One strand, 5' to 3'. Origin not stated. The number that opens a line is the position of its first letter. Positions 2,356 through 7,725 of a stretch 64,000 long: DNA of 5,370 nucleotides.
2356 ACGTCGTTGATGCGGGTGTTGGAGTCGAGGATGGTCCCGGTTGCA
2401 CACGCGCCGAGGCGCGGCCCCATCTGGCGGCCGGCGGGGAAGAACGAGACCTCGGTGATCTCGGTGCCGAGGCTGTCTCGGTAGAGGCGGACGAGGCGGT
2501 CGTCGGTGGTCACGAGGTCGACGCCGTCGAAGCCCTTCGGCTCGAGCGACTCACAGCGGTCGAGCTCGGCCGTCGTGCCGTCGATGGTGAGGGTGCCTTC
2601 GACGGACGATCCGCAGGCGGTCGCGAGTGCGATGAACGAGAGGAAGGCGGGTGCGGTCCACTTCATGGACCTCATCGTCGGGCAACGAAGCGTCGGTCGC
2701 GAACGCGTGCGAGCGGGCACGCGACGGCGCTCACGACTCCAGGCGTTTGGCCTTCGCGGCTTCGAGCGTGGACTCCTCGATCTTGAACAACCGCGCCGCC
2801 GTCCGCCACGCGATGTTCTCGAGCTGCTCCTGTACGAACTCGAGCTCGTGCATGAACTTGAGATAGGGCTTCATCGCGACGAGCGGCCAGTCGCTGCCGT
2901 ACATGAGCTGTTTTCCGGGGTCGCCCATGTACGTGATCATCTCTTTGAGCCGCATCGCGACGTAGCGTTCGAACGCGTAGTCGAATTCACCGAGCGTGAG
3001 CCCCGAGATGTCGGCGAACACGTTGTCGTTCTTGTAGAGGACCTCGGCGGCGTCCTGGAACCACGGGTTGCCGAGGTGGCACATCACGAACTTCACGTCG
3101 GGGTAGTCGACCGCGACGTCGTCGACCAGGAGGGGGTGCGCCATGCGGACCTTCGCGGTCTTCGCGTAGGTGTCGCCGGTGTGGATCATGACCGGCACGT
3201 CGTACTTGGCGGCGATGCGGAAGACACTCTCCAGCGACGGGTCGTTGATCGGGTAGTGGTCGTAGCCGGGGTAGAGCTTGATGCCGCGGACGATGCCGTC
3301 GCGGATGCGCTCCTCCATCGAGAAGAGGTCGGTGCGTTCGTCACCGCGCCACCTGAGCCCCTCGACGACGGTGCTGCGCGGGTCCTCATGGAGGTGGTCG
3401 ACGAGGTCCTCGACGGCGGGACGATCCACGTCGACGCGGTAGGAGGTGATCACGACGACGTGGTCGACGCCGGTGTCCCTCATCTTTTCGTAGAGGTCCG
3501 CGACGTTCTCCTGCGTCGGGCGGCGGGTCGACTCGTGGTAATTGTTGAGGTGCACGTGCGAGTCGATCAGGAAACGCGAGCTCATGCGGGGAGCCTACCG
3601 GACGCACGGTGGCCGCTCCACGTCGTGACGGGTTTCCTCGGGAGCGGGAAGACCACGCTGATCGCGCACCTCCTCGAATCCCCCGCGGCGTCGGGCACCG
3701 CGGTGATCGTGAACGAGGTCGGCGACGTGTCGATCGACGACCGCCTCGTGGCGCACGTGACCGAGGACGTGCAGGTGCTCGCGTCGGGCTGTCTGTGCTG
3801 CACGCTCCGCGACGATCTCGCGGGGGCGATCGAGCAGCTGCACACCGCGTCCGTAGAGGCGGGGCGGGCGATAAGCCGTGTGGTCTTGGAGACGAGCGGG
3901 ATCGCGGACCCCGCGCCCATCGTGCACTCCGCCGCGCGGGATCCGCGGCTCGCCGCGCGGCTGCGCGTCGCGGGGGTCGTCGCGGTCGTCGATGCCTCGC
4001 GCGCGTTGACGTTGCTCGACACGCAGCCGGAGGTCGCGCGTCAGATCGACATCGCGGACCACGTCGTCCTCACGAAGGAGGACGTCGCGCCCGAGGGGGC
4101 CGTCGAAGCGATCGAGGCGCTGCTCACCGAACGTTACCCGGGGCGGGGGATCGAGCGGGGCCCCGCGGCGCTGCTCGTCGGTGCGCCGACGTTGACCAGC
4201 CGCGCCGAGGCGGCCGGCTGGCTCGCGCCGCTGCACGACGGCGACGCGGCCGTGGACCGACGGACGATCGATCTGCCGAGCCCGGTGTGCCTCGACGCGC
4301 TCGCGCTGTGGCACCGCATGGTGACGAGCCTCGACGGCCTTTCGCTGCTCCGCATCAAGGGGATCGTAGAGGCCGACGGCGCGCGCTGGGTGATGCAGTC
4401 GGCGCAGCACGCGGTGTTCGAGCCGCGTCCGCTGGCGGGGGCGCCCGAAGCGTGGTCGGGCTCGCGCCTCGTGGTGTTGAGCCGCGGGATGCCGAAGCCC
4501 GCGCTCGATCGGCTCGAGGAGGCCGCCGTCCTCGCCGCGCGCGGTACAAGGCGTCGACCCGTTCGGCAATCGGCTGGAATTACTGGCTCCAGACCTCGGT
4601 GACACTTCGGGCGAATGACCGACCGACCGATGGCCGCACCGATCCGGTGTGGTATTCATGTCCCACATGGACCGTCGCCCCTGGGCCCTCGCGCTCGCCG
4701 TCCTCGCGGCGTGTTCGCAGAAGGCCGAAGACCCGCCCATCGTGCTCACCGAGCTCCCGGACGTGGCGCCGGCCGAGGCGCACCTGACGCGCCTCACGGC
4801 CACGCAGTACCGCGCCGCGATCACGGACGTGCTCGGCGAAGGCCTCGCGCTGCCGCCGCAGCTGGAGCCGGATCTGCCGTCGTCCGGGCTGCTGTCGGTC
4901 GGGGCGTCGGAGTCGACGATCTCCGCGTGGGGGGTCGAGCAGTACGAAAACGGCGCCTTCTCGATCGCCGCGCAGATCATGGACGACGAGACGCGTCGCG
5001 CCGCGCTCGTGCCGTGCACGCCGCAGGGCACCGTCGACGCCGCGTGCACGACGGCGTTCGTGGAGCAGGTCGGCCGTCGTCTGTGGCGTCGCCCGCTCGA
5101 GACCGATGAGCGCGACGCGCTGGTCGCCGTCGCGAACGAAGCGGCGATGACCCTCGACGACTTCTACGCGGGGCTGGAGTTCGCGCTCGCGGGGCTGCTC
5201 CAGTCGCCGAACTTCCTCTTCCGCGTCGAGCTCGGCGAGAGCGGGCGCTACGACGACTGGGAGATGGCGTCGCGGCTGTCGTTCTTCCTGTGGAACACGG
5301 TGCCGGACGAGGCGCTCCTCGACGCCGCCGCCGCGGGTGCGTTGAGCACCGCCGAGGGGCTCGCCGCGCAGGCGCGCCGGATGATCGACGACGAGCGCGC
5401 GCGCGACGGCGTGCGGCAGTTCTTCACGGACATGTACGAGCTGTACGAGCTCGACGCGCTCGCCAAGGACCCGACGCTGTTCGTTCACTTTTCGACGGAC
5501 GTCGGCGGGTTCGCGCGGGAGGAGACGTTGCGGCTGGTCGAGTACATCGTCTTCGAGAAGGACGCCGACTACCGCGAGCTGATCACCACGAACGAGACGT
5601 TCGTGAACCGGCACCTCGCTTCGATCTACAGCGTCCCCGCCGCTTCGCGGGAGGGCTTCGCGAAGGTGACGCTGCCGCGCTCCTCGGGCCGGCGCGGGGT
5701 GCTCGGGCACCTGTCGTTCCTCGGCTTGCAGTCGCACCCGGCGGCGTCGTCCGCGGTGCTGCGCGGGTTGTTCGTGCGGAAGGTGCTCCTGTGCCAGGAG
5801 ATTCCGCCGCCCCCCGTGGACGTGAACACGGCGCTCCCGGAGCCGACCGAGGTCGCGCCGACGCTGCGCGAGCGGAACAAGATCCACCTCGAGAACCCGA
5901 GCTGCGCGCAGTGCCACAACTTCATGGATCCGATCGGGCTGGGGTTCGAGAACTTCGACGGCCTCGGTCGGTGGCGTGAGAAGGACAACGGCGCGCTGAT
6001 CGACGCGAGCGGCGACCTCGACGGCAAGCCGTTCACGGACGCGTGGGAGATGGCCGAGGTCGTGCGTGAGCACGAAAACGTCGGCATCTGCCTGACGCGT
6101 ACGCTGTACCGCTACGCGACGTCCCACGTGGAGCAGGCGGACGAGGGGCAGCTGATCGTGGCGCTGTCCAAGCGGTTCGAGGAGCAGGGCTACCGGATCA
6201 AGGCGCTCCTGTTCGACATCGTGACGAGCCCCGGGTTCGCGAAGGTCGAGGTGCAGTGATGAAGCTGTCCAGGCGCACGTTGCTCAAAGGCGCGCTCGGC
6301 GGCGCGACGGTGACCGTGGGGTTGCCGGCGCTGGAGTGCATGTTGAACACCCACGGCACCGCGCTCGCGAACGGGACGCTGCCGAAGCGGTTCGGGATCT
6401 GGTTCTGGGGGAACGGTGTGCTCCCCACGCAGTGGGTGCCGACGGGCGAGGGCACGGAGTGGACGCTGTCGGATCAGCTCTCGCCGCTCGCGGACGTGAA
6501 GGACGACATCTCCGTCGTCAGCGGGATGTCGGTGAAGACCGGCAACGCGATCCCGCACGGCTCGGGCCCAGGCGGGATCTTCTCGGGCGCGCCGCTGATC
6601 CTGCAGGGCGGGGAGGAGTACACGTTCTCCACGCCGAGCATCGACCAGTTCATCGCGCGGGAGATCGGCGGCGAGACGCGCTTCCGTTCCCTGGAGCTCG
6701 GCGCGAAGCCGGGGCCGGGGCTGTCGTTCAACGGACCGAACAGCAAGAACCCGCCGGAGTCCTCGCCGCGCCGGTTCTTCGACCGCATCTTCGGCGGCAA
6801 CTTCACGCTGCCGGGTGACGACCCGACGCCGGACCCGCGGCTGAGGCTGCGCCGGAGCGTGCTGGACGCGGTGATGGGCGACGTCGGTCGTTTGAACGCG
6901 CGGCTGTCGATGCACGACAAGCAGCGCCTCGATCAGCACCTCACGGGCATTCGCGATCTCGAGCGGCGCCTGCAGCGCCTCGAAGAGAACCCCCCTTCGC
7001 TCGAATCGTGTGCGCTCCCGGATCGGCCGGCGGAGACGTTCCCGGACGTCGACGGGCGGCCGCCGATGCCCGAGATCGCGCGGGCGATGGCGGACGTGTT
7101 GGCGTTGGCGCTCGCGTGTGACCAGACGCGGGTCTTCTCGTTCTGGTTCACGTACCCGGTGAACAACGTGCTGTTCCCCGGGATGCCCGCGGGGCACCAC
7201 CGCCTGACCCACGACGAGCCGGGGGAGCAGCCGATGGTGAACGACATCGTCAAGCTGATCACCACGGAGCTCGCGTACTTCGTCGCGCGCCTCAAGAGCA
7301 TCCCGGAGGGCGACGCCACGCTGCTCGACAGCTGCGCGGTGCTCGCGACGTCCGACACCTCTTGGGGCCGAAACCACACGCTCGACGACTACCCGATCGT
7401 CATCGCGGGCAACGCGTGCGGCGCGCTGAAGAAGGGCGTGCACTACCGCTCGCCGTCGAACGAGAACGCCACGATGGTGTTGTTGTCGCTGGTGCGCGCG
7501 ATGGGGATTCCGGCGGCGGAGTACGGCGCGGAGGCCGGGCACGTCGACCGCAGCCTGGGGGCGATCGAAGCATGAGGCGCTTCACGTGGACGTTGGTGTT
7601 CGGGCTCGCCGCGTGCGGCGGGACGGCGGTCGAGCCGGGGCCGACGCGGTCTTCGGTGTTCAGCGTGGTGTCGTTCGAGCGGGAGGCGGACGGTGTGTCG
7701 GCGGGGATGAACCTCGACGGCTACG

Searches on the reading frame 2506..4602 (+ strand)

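Call 75: search_protein_families(library=pfam, proteins=[window:2506-4602:+], max_evalue=0.001)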
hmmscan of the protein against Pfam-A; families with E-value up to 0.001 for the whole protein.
window:2506-4602:+ (698 aa): 2 families
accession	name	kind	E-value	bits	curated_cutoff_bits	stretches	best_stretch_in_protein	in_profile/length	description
PF02492.25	cobW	-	2e-42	145.3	20.7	1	370-540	1-169/180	CobW/HypB/UreG, nucleotide-binding domain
PF07683.19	CobW_C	-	5.1e-06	26.7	22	1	590-670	8-89/94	Cobalamin synthesis protein cobW C-terminal domain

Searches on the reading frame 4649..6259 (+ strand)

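Call 75: search_protein_families(library=pfam, proteins=[window:4649-6259:+], max_evalue=0.001)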
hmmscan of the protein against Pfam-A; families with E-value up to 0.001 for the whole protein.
window:4649-6259:+ (536 aa): 6 families
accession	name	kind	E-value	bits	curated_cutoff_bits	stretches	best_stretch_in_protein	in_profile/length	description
PF07631.16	PSD4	-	2.5e-37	128.6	23.3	1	202-328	2-127/128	Protein of unknown function (DUF1592)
PF07627.16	PSCyt3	-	3.7e-30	104.5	27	1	348-446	1-98/98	Protein of unknown function (DUF1588)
PF07637.16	PSD5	-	6.3e-18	65.3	34.2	1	133-194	1-62/62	Protein of unknown function (DUF1595)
PF07624.16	PSD2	-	2.7e-11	43.4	25.8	1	458-530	1-74/74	Protein of unknown function (DUF1585)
PF08811.16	DUF1800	-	7.1e-05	22.6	26.1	0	467-532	230-292/419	Protein of unknown function (DUF1800)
PF07626.16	PSD3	-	0.00056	20.8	23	0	48-110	2-63/65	Protein of unknown function (DUF1587)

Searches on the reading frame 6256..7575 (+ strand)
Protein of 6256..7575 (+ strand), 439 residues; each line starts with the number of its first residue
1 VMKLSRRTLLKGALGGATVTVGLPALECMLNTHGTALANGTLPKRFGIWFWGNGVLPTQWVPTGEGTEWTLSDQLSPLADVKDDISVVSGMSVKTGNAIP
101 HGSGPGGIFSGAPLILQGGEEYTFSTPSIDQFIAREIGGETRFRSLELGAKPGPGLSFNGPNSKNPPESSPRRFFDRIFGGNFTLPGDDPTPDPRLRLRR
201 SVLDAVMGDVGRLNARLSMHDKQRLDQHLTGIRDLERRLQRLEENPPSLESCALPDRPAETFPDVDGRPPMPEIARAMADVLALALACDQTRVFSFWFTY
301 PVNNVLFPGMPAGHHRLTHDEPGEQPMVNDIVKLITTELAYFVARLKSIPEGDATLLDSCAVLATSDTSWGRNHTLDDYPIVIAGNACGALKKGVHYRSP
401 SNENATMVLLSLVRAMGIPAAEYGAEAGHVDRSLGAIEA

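Call 75: search_protein_families(library=pfam, proteins=[window:6256-7575:+], max_evalue=0.001)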
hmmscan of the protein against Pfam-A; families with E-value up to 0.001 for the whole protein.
window:6256-7575:+ (439 aa): 1 family
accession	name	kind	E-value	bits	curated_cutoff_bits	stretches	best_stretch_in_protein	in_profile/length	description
PF07586.16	HXXSHH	-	4.6e-69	233.8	30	1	45-328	1-295/307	Protein of unknown function (DUF1552)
